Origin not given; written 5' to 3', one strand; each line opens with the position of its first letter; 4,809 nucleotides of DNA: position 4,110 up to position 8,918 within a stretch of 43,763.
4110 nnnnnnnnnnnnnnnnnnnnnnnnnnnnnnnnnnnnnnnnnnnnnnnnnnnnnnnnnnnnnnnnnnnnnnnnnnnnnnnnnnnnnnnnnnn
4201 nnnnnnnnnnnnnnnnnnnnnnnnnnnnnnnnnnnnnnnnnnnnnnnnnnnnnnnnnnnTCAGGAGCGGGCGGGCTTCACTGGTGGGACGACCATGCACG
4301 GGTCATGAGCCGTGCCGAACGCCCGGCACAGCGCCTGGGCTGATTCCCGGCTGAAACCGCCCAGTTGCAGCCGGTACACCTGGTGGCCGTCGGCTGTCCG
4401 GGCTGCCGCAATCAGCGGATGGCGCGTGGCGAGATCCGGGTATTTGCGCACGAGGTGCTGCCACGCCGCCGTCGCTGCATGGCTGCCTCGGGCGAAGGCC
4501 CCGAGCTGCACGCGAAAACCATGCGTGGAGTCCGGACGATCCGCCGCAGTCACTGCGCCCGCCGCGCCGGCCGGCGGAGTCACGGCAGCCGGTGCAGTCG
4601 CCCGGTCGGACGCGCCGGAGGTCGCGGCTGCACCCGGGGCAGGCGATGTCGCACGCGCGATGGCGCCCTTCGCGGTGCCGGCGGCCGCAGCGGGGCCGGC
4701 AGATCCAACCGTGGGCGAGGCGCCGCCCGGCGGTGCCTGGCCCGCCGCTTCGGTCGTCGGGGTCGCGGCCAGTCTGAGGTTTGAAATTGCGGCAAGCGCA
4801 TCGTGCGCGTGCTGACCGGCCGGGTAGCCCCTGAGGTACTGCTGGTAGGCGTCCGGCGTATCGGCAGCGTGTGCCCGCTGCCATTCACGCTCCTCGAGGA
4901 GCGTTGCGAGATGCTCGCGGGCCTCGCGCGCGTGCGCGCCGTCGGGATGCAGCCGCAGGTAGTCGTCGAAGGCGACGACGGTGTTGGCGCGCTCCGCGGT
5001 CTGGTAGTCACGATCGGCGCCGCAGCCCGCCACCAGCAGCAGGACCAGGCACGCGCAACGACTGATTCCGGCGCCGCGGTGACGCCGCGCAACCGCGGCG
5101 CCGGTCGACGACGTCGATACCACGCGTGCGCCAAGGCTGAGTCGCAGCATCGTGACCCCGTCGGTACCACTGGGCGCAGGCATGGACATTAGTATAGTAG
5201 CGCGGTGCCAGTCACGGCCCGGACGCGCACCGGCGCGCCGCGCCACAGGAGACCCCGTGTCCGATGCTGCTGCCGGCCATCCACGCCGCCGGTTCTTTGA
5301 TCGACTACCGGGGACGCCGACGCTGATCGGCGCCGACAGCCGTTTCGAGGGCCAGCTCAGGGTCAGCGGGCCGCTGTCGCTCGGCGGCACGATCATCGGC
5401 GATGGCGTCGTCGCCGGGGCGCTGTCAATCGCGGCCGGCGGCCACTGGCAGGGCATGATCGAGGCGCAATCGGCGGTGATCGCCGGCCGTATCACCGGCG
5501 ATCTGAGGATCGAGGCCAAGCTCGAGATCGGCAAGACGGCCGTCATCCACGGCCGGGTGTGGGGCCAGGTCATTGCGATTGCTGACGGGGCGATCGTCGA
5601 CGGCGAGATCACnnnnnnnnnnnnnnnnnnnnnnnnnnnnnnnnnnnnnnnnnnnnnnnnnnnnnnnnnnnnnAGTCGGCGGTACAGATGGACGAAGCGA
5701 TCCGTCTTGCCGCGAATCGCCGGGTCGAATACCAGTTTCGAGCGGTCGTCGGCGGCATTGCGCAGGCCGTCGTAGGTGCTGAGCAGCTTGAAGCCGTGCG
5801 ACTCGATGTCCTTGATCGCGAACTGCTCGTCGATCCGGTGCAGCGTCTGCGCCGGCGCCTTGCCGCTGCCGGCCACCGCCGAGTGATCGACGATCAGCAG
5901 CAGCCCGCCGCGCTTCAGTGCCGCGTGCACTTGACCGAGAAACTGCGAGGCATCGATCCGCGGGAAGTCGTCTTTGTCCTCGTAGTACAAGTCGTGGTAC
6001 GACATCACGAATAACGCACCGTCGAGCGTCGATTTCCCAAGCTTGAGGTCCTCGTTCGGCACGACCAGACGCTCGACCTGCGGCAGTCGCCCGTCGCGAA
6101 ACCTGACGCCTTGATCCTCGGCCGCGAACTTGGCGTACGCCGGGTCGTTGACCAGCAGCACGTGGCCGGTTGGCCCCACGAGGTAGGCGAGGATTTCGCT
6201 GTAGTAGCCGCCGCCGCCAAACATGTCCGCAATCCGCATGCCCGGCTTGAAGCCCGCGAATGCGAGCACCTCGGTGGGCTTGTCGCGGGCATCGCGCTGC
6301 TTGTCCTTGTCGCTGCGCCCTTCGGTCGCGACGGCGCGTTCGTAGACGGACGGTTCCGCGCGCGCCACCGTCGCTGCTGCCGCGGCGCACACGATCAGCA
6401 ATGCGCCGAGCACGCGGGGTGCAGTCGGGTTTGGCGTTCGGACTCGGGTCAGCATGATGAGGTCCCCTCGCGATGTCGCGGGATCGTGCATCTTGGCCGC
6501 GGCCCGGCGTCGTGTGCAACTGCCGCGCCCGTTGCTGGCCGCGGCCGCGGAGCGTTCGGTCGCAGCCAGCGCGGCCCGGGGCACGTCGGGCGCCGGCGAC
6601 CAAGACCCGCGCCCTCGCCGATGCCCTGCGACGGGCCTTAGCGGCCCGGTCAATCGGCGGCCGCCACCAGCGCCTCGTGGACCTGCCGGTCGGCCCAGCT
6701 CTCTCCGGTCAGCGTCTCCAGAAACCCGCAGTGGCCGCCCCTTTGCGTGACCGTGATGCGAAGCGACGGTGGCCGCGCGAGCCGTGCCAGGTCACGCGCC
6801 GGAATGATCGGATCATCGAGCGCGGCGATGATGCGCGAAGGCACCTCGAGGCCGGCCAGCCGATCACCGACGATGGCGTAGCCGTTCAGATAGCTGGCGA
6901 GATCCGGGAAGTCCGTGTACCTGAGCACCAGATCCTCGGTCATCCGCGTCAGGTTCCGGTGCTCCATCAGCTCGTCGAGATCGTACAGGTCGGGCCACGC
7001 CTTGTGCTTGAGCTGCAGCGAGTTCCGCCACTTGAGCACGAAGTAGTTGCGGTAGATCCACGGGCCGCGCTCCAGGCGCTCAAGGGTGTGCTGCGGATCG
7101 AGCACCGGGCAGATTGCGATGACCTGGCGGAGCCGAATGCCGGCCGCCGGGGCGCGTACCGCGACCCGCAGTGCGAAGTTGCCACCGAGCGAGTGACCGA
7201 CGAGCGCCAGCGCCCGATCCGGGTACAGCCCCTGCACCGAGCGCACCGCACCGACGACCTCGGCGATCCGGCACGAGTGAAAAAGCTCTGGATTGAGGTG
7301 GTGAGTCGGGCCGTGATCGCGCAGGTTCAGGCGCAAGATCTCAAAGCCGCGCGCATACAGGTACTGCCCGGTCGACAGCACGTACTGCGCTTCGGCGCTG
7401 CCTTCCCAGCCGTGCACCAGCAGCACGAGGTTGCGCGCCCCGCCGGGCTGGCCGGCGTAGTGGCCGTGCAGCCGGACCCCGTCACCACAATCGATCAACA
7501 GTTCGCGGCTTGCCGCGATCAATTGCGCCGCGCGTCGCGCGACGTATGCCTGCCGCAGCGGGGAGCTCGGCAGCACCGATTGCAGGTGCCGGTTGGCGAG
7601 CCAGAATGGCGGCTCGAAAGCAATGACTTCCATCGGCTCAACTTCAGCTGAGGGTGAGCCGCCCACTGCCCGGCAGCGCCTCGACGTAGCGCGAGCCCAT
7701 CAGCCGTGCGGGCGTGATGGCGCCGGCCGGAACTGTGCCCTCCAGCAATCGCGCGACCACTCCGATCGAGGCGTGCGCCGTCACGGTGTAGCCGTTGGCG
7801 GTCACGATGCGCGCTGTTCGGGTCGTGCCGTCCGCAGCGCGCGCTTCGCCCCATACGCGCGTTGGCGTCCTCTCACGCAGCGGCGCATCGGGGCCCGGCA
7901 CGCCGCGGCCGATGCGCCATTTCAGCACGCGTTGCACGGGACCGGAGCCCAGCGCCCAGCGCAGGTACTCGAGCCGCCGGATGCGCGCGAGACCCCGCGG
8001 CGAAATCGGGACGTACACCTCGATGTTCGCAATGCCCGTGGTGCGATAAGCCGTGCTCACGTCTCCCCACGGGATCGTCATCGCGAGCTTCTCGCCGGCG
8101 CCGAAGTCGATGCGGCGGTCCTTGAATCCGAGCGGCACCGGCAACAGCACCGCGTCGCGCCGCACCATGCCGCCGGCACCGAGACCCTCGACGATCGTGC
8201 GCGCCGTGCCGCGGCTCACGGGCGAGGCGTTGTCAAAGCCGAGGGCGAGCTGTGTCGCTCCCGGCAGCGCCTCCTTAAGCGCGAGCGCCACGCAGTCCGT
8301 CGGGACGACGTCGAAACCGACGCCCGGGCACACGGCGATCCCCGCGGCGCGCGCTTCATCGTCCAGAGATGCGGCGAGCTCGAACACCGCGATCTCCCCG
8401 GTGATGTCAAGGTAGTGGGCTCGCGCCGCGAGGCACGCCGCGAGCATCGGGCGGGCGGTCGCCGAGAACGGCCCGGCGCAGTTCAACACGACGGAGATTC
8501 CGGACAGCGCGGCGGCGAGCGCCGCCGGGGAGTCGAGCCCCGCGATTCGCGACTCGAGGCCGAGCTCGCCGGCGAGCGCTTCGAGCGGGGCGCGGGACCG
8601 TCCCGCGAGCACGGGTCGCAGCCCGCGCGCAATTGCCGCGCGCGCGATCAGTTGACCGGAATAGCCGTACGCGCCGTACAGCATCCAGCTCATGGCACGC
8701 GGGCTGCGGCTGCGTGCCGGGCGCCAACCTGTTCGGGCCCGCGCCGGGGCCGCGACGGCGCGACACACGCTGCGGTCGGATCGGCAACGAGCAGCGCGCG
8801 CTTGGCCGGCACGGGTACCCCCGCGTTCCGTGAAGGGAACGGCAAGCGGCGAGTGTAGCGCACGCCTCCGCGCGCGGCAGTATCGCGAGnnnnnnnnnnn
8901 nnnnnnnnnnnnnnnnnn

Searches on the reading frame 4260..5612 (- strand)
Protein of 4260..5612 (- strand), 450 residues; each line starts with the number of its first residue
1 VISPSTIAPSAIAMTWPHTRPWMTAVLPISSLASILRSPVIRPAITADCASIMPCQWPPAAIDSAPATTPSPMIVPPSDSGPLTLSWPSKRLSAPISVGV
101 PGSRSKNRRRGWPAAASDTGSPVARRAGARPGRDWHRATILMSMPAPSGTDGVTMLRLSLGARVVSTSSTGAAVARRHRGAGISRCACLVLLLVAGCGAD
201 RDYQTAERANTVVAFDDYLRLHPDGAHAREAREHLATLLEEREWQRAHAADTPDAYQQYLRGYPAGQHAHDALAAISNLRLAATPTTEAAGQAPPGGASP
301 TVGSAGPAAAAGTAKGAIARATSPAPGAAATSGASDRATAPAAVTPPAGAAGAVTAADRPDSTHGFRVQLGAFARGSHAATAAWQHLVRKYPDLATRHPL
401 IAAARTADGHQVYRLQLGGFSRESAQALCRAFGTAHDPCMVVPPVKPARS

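Call 7: search_protein_families(library=pfam, proteins=[window:4260-5612:-])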
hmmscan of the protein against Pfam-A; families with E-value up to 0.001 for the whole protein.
window:4260-5612:- (450 aa): 1 family
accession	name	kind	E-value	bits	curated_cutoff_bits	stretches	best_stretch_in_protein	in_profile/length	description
PF05036.18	SPOR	-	8e-07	29.7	21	1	365-442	4-75/76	SPOR domain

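Call 52: find_homologous_proteins(query=window:4260-5612:-, max_evalue=1e-10)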
Query window:4260-5612:- (450 aa): 26 proteins with E <= 1e-10 among 8000 candidates.
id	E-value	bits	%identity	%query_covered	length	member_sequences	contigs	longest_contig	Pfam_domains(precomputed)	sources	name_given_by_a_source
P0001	9.6e-108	379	70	60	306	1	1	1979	PF05036.19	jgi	-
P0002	5.6e-106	374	69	60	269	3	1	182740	PF05036.19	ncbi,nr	ncbi:MAG TPA: SPOR domain-containing protein [Steroidobacteraceae bacterium]|nr:SPOR domain-containi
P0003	7.7e-82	294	61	57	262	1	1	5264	PF05036.19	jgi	jgi:hypothetical protein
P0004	2.5e-75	273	56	55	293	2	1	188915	PF05036.19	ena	-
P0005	4.7e-73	265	54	60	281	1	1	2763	PF05036.19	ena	-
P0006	9.9e-72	261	57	55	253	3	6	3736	PF05036.19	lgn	-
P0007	1.2e-70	257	53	58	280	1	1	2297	PF05036.19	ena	-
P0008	1.7e-70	257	73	22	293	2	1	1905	PF05036.19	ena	-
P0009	4.9e-70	255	74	22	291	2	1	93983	PF05036.19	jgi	jgi:hypothetical protein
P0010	2.4e-69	253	73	22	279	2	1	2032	PF05036.19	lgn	-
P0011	2.2e-68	250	53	56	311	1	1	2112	PF05036.19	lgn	-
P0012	3.3e-68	249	52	56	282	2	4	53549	PF05036.19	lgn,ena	-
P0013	3.3e-68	249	54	58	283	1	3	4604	PF05036.19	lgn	-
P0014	3.5e-68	249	54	55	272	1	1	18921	PF05036.19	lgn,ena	-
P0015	9.7e-68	248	53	57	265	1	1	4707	PF05036.19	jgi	jgi:cell division septation protein DedD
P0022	8.8e-62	228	49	56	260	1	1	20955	PF05036.19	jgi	jgi:SPOR domain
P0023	4.8e-59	219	46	57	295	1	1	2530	PF05036.19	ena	-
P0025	1.7e-55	207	49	56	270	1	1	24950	PF05036.19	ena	-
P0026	1.1e-52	198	63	22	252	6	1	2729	-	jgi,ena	-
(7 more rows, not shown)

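Call 53: find_encoding_contigs(protein=P0004, flank=4000, max_places=2)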
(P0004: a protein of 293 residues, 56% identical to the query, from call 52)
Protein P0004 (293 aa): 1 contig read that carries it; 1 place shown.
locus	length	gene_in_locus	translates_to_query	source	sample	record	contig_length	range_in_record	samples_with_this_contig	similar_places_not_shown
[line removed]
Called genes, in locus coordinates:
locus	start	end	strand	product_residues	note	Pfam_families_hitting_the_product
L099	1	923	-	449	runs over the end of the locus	PF00890:FAD_binding_2 (faint), PF01266:DAO (faint), PF01494:FAD_binding_3, PF04820:Trp_halogenase, PF07992:Pyr_redox_2 (faint), PF12831:FAD_oxidored, PF13450:NAD_binding_8 (weak), PF04820:Trp_halogenase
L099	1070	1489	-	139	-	PF04519:Bactofilin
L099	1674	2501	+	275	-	-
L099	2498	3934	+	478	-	-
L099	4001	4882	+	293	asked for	PF05036:SPOR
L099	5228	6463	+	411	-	PF25917:BSH_RND, PF25973:BSH_CzcB, PF25984:BSH_YknX (weak), PF25954:Beta-barrel_RND_2 (weak), PF25967:RND-MFP_C (weak), PF25989:YknX_C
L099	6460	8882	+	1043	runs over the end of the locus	PF00873:ACR_tran, PF02355:SecD_SecF_C (faint), PF03176:MMPL (faint)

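Call 54: find_encoding_contigs(protein=P0009, flank=4000, max_places=2)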
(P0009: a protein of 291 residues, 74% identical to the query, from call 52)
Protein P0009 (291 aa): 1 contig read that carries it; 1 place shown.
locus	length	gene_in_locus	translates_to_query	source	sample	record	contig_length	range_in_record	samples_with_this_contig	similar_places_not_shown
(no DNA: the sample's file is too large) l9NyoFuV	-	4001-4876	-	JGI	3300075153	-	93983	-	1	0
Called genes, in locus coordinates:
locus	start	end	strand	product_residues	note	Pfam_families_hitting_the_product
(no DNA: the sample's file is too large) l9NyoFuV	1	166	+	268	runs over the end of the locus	-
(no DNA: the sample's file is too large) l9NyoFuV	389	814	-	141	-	PF04519:Bactofilin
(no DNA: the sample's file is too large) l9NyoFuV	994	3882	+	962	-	PF00361:Proton_antipo_M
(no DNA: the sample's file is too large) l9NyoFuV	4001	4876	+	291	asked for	PF05036:SPOR (weak)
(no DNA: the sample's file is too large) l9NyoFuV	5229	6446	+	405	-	PF00364:Biotin_lipoyl (faint), PF25919:BSH_CusB (weak), PF25973:BSH_CzcB, PF25984:BSH_YknX, PF25954:Beta-barrel_RND_2 (weak), PF25967:RND-MFP_C (weak), PF25989:YknX_C (weak)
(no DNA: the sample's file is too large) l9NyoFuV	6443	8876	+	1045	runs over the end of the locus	PF00873:ACR_tran, PF02355:SecD_SecF_C (faint)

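Call 55: find_encoding_contigs(protein=P0012, flank=4000, max_places=3)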
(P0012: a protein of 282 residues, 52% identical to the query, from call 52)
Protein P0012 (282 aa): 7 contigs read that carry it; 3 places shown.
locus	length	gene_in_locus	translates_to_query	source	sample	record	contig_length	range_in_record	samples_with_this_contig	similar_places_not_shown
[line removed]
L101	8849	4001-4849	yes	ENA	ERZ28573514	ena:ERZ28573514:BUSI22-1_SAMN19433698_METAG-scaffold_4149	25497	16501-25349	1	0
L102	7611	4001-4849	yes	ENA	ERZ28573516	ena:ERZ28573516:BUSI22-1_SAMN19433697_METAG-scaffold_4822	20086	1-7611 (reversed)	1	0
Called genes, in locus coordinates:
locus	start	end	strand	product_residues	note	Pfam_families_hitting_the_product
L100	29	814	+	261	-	-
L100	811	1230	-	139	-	PF04519:Bactofilin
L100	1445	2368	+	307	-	-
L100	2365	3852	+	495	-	-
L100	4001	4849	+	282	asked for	PF05036:SPOR (weak)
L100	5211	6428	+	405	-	PF25917:BSH_RND (weak), PF25973:BSH_CzcB, PF25984:BSH_YknX (weak), PF25954:Beta-barrel_RND_2 (weak), PF25989:YknX_C (weak), PF25967:RND-MFP_C (faint)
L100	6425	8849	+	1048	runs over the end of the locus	PF00873:ACR_tran, PF02355:SecD_SecF_C (faint)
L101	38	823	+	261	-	-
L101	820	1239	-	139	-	PF04519:Bactofilin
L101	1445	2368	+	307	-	-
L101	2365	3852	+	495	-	-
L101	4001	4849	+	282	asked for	PF05036:SPOR (weak)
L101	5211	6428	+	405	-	PF25917:BSH_RND (weak), PF25973:BSH_CzcB, PF25984:BSH_YknX (weak), PF25954:Beta-barrel_RND_2 (weak), PF25989:YknX_C (weak), PF25967:RND-MFP_C (faint)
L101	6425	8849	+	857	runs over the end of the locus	?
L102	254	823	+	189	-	-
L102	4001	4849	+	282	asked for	PF05036:SPOR (weak)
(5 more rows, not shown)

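Call 56: find_encoding_contigs(protein=P0025, flank=3000, max_places=2)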
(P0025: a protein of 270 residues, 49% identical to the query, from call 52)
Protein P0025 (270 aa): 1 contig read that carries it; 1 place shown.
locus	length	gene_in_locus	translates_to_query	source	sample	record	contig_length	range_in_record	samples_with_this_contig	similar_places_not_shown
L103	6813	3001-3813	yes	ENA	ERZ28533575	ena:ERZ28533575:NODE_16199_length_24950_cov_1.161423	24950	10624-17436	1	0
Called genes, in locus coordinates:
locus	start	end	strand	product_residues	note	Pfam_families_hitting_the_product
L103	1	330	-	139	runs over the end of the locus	PF04519:Bactofilin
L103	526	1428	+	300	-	PF00361:Proton_antipo_M (weak)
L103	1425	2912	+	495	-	-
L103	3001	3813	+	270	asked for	PF05036:SPOR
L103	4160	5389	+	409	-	PF25917:BSH_RND (weak), PF25973:BSH_CzcB (weak), PF25885:HH_EMRA (weak), PF25954:Beta-barrel_RND_2 (weak), PF25989:YknX_C, PF25967:RND-MFP_C (weak)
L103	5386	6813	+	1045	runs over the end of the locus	PF00873:ACR_tran, PF02355:SecD_SecF_C (faint), PF03176:MMPL (faint)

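Call 57: find_encoding_contigs(protein=P0023, flank=3000, max_places=2)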
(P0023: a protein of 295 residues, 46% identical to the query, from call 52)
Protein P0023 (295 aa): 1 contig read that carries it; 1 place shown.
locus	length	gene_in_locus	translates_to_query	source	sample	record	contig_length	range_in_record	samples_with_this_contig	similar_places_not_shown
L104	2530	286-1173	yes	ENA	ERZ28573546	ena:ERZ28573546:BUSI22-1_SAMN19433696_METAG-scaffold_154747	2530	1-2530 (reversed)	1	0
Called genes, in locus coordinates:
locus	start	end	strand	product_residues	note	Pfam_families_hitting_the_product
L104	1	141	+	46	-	?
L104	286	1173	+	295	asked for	PF05036:SPOR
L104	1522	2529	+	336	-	?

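Call 58: find_encoding_contigs(protein=P0026, flank=3000, max_places=3)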
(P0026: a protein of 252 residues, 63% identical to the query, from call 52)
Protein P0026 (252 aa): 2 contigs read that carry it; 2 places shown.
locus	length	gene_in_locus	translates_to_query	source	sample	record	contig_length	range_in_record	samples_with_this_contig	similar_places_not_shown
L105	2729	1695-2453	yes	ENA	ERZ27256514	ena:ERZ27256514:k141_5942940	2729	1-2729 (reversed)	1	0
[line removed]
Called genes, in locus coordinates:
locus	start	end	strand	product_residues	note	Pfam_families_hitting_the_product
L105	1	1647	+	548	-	?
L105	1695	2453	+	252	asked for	-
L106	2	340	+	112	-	?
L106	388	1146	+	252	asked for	-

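Call 59: find_encoding_contigs(protein=P0022, flank=3000, max_places=2)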
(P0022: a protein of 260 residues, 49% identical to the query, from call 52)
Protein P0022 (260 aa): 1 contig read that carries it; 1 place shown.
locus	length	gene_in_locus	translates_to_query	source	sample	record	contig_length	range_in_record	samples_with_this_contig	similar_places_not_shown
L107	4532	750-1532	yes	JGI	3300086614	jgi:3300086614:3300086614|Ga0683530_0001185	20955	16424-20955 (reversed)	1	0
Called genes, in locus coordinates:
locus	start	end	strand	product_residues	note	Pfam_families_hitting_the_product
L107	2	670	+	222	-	?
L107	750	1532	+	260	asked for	PF05036:SPOR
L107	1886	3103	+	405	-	PF25917:BSH_RND (faint), PF25973:BSH_CzcB, PF25984:BSH_YknX (weak), PF25876:HH_MFP_RND (faint), PF25954:Beta-barrel_RND_2 (weak), PF25967:RND-MFP_C, PF25989:YknX_C (weak)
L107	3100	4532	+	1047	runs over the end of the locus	PF00873:ACR_tran, PF02355:SecD_SecF_C (faint)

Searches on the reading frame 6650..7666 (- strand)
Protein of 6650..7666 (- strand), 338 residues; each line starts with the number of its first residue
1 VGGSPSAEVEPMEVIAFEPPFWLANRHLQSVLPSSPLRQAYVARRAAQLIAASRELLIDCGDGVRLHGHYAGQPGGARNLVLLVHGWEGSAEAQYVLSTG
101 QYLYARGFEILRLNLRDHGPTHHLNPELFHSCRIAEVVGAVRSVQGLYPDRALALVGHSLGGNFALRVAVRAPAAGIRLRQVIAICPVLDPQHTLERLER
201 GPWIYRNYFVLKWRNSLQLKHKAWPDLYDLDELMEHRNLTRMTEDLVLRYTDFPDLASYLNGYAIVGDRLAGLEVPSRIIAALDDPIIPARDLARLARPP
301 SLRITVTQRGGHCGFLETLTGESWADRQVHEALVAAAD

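Call 7: search_protein_families(library=pfam, proteins=[window:6650-7666:-])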
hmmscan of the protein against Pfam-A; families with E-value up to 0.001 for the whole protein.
window:6650-7666:- (338 aa): 6 families
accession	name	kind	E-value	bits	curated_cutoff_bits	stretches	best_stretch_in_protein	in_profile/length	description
PF00561.26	Abhydrolase_1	-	3.7e-16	60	25.8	1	80-317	2-243/245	alpha/beta hydrolase fold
PF12697.13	Abhydrolase_6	-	1.5e-14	55.6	26.3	1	81-317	1-209/217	Alpha/beta hydrolase family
PF12146.15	Hydrolase_4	-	1.7e-10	41.1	27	1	77-312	3-232/239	Serine aminopeptidase, S33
PF07859.19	Abhydrolase_3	-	3.3e-06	27.5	25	1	150-217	70-144/210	alpha/beta hydrolase fold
PF06821.19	Ser_hydrolase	-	0.00014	22.3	22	0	273-313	114-154/172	Serine hydrolase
PF00975.26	Thioesterase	-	0.00018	22.3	26.4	1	144-185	59-100/226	Thioesterase domain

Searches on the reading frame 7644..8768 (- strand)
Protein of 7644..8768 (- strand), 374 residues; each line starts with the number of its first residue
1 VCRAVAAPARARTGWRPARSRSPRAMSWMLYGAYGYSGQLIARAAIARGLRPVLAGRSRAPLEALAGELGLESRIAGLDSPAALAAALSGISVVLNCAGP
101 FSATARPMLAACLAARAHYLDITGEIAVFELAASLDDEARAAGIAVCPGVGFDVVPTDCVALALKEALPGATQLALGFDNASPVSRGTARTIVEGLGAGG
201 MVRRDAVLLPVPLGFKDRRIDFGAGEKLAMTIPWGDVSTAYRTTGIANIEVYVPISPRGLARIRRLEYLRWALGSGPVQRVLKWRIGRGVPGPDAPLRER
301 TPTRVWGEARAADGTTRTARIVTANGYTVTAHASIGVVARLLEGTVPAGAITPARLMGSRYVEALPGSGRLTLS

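Call 48: search_protein_families(library=pfam, proteins=[window:7644-8768:-])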
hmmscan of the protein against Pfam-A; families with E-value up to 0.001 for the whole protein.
window:7644-8768:- (374 aa): 2 families
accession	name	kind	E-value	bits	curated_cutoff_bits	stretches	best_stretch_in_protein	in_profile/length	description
PF03435.24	Sacchrp_dh_NADP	-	2.1e-09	38.3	25.1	1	30-146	3-128/129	Saccharopine dehydrogenase NADP binding domain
PF13460.12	NAD_binding_10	-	3.5e-05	24.2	27.2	1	32-111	1-81/184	NAD(P)H-binding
